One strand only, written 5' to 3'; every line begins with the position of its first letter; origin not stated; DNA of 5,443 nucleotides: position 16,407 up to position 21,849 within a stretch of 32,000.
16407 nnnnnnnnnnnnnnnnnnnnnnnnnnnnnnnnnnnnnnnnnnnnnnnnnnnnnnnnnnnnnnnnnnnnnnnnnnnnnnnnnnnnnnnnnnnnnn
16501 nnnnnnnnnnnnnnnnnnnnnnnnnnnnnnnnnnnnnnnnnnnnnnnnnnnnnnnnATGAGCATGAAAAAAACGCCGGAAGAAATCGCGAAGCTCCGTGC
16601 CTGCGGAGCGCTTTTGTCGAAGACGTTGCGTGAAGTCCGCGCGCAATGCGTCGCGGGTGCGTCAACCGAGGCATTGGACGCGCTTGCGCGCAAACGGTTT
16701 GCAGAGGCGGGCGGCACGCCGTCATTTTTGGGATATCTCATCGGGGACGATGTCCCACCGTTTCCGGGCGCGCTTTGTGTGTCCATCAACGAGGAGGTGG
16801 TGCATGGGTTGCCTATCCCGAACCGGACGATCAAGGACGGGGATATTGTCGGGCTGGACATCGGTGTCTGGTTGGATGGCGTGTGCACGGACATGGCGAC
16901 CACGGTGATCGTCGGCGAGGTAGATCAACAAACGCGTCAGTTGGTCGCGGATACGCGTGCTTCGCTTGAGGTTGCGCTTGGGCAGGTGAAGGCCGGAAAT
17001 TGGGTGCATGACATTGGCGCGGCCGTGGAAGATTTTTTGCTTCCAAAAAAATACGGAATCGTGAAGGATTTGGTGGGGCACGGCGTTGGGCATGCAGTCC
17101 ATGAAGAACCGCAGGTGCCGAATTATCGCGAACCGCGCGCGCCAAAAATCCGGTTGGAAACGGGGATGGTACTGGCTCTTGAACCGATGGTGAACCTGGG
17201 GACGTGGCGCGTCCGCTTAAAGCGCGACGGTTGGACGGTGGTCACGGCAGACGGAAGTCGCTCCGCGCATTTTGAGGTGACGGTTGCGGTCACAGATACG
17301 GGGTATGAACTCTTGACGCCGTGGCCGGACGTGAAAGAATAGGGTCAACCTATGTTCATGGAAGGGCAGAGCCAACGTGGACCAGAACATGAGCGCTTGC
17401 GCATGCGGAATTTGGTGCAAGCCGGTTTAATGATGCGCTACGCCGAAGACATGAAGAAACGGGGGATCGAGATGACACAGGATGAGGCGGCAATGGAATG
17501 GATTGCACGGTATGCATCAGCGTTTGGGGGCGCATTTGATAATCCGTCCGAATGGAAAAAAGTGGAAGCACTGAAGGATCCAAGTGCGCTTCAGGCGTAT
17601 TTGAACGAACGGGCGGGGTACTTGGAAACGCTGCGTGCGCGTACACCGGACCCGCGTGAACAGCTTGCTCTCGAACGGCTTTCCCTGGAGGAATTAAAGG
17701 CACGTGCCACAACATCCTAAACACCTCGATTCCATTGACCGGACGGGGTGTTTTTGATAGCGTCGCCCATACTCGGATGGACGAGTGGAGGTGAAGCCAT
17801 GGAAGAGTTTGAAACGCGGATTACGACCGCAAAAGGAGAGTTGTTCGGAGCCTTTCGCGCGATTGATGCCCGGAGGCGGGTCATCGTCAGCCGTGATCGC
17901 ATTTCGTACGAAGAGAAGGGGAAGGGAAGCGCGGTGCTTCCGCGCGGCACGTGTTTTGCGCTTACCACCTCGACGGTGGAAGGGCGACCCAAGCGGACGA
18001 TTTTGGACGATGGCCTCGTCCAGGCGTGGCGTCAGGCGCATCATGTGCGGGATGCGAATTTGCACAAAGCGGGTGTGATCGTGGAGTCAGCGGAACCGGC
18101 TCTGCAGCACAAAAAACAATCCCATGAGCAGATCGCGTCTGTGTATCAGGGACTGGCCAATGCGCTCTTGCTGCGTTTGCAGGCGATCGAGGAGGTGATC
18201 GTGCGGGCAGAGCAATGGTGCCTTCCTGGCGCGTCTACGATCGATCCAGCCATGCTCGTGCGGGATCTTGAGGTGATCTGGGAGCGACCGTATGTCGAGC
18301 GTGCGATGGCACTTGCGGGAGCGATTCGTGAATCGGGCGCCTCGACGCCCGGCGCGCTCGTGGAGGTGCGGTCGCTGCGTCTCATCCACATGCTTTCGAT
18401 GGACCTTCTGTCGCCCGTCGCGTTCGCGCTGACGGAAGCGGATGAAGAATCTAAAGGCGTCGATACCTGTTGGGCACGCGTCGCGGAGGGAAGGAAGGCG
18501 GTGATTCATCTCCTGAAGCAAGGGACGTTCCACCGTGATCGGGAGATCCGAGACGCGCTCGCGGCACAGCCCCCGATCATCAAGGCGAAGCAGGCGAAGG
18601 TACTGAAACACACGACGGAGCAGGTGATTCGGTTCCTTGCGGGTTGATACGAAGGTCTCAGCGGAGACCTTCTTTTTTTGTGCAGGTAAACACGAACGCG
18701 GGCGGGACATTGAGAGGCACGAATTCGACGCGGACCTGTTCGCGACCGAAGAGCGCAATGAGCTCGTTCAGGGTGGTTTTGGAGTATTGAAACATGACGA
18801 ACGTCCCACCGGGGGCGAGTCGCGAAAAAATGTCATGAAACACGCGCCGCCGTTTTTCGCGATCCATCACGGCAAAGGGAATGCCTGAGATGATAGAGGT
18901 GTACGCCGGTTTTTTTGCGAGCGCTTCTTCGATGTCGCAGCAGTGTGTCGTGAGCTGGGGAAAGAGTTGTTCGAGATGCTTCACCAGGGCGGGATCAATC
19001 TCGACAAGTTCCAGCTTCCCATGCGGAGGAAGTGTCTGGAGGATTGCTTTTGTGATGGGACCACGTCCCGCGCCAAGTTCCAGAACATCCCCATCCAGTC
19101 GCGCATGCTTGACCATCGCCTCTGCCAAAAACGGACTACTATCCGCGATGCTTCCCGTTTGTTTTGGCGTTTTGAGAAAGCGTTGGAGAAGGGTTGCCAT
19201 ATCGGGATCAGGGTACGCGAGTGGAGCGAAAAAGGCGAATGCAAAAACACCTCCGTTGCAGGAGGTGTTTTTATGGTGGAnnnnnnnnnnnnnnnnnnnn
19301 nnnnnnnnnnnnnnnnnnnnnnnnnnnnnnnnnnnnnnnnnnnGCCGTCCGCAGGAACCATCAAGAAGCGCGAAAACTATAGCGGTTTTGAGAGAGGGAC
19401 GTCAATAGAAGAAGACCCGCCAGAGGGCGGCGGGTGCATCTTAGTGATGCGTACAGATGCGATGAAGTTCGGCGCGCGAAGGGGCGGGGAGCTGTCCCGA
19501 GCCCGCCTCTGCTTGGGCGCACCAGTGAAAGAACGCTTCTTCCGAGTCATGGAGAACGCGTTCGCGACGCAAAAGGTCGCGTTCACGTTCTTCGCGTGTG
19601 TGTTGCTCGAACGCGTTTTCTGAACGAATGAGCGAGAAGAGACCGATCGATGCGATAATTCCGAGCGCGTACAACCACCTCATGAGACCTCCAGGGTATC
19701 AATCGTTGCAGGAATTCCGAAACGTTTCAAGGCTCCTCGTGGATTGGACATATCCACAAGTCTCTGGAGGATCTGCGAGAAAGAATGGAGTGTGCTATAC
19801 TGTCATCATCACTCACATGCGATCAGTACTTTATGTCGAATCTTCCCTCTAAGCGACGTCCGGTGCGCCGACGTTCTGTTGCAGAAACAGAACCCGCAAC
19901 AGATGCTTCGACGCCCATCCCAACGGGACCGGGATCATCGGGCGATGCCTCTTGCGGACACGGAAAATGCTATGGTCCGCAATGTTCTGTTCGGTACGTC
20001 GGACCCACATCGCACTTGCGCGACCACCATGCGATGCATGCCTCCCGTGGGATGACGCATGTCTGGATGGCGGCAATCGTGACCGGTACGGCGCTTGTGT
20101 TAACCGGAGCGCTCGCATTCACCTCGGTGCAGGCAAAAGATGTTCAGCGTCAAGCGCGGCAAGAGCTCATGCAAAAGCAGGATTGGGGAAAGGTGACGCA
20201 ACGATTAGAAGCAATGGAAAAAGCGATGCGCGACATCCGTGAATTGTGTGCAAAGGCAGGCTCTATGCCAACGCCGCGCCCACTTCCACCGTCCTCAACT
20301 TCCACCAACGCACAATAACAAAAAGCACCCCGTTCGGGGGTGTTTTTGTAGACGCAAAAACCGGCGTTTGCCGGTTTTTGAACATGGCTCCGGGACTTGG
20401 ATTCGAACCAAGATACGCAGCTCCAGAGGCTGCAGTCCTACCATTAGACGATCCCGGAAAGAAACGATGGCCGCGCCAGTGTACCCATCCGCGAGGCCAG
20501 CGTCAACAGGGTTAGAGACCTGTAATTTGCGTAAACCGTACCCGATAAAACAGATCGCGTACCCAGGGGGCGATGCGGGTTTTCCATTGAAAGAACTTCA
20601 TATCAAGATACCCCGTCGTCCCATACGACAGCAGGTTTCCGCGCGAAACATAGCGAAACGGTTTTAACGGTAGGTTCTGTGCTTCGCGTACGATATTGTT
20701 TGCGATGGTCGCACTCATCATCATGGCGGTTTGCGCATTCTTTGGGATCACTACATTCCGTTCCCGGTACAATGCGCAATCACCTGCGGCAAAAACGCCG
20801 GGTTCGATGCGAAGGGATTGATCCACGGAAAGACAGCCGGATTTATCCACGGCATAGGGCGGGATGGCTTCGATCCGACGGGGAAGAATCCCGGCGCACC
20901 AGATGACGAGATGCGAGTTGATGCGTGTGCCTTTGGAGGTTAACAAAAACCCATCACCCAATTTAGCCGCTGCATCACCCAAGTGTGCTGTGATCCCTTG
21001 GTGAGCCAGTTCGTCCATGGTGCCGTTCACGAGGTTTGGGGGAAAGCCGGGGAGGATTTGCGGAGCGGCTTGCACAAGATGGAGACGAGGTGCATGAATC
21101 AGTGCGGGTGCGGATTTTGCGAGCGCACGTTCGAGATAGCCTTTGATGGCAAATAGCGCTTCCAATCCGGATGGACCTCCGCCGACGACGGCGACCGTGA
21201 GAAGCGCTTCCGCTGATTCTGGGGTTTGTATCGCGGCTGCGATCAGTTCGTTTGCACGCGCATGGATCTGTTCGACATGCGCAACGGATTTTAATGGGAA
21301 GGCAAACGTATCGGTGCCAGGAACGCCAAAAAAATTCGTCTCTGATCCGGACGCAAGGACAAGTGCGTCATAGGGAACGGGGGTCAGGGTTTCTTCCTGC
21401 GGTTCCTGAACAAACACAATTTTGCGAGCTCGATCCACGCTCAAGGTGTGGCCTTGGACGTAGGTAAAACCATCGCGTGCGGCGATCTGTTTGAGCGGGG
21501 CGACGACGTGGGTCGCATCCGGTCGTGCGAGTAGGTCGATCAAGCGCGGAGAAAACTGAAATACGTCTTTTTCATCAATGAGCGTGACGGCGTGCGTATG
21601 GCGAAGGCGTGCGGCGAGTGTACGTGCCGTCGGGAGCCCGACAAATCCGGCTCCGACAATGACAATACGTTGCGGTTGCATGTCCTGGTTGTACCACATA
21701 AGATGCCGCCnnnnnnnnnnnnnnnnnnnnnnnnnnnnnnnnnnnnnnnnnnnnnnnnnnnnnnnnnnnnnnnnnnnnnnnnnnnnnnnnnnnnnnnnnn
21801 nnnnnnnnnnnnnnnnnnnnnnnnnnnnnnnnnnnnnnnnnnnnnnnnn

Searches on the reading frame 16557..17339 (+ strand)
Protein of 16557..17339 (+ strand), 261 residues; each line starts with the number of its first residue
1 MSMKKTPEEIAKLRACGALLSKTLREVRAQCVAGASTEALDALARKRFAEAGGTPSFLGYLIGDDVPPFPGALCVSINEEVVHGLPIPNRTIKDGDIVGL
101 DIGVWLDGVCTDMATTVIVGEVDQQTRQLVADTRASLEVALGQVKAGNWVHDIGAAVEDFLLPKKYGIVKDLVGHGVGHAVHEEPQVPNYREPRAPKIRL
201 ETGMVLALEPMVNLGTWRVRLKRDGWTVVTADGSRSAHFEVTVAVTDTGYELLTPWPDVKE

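Call 15: search_protein_families(library=pfam, proteins=[window:16557-17339:+], max_evalue=0.001)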
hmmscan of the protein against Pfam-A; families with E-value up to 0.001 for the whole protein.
window:16557-17339:+ (261 aa): 1 family
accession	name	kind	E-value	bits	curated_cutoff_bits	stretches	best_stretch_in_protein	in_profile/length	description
PF00557.29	Peptidase_M24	-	5.4e-40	137.8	23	1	12-247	2-208/208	Metallopeptidase family M24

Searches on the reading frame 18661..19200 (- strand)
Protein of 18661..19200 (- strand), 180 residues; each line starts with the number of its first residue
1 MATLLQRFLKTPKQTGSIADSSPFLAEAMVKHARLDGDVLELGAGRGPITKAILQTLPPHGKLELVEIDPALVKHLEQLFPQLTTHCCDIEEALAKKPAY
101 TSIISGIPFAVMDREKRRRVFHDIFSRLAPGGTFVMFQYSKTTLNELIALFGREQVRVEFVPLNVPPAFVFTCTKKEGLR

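Call 15: search_protein_families(library=pfam, proteins=[window:18661-19200:-], max_evalue=0.001)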
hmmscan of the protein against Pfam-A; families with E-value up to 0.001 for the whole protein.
window:18661-19200:- (180 aa): 6 families
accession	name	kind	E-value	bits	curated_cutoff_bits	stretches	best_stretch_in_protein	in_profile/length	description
PF13649.12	Methyltransf_25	-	2.7e-09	38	27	1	39-132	1-97/97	Methyltransferase domain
PF05175.20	MTS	-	1.8e-05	24.9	23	1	20-148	18-150/170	Methyltransferase small domain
PF08242.18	Methyltransf_12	-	2.2e-05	25.5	30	1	40-134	1-98/98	Methyltransferase domain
PF13847.12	Methyltransf_31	-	0.00034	20.7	27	1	38-150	6-121/145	Methyltransferase domain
PF00398.26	RrnaAD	-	0.00057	19.5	24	1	24-80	17-72/263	Ribosomal RNA adenine dimethylase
PF13489.12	Methyltransf_23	-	0.001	19.3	27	0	32-140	19-119/164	Methyltransferase domain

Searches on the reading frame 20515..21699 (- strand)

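Call 3: search_protein_families(library=pfam, proteins=[window:20515-21699:-], max_evalue=0.01)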
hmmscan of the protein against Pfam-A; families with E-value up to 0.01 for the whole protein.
window:20515-21699:- (395 aa): 7 families
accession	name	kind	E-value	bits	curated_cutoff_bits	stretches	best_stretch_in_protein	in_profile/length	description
PF07992.20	Pyr_redox_2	-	7.6e-38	131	26.1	1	11-328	2-290/291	Pyridine nucleotide-disulphide oxidoreductase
PF01266.30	DAO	-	3.4e-09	37.1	27.9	1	11-45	1-32/353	FAD dependent oxidoreductase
PF00070.33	Pyr_redox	-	5.7e-09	36.8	22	1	169-246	2-65/82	Pyridine nucleotide-disulphide oxidoreductase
PF13454.12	NAD_binding_9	-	7.5e-05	23.2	21.8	0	13-45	1-34/155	FAD-NAD(P)-binding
PF13450.12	NAD_binding_8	-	0.00057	20.6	21.9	0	14-45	1-29/68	NAD(P)-binding Rossmann-like domain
PF03721.20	UDPG_MGDP_dh_N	-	0.00096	19.2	27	1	11-44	2-32/187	UDP-glucose/GDP-mannose dehydrogenase family, NAD binding domain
PF04820.20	Trp_halogenase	-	0.0022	17.4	21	0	11-48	1-39/458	Tryptophan halogenase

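Call 66: search_protein_families(library=ncbifam, proteins=[window:20515-21699:-], max_evalue=0.00001)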
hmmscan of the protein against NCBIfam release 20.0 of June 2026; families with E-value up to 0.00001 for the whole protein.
window:20515-21699:- (395 aa): 12 families
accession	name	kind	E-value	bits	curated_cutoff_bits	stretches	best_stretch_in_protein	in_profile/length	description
TIGR03169.1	Nterm_to_SelD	hypoth_equivalog_domain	2.4e-29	102.8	310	1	12-350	2-321/365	pyridine nucleotide-disulfide oxidoreductase family protein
TIGR03385.1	CoA_CoA_reduc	equivalog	1.8e-12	46.8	578.8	1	11-336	1-313/439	CoA-disulfide reductase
NF046103.1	NOXase_Strep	equivalog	4.5e-12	45.7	600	1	76-310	69-282/442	H2O-forming NADH oxidase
TIGR02374.1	nitri_red_nirB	equivalog_domain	9.7e-12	44.1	578.35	1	12-314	1-283/794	nitrite reductase large subunit NirB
NF007123.0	PRK09564.1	equivalog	1.2e-11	44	458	1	81-338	75-308/444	CoA-disulfide reductase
TIGR04369.1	fusion_not_SelD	hypoth_equivalog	2.8e-10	39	700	0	30-187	19-163/701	oxidoreductase/SelD-related fusion protein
NF042949.2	3PPDioc_HcaD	equivalog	5e-08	32.1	450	1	10-315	2-282/386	3-phenylpropionate/cinnamic acid dioxygenase ferredoxin--NAD(+) reductase subunit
NF003437.0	PRK04965.1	equivalog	4.9e-07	29.1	392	0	10-345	3-308/378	NADH:flavorubredoxin reductase NorW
NF041682.1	ant_diox_AndAa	equivalog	9.7e-07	27.8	650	1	8-311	2-281/406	anthranilate 1,2-dioxygenase system ferredoxin--NAD(+) reductase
NF009410.0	PRK12771.1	subfamily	2.1e-06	26.6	516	0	154-184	125-156/566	NAD(P)-binding protein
TIGR01350.1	lipoamide_DH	equivalog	3.8e-06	25.9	408.8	0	70-340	96-333/461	dihydrolipoyl dehydrogenase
NF045599.1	bili_reduct_long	exception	3.8e-06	25.4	750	0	8-128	380-484/641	bilirubin reductase, long form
